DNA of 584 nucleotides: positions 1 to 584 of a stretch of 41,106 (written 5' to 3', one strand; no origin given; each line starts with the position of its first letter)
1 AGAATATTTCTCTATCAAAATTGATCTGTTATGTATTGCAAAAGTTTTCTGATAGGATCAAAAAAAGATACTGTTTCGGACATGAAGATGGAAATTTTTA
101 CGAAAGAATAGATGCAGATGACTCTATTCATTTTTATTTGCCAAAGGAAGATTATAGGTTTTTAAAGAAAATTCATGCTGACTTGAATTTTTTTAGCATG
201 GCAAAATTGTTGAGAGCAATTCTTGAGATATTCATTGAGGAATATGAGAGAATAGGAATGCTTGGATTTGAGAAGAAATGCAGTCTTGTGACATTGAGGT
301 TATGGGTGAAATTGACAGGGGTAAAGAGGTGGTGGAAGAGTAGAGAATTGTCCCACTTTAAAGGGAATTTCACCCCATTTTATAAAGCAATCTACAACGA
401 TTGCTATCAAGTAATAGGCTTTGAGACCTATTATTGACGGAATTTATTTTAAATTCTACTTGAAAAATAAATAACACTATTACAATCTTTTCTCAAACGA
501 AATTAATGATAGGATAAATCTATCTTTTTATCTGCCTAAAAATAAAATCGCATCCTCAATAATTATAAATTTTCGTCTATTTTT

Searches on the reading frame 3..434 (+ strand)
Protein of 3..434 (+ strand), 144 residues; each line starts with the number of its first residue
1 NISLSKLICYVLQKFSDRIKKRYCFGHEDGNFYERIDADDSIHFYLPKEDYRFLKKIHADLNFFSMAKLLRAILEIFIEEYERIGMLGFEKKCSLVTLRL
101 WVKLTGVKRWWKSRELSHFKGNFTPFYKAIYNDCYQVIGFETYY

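Call 8: search_protein_families(library=pfam, proteins=[window:3-434:+], max_evalue=1)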
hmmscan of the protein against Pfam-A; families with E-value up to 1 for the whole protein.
window:3-434:+ (144 aa): 0 families

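Call 9: search_protein_families(library=ncbifam, proteins=[window:3-434:+], max_evalue=1)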
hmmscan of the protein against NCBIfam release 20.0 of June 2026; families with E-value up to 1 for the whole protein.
window:3-434:+ (144 aa): 1 family
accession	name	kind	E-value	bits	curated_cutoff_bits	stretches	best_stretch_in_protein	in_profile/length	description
NF052338.1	PA2781_fam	subfamily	0.069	13.4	45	1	52-117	13-76/98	PA2781 family protein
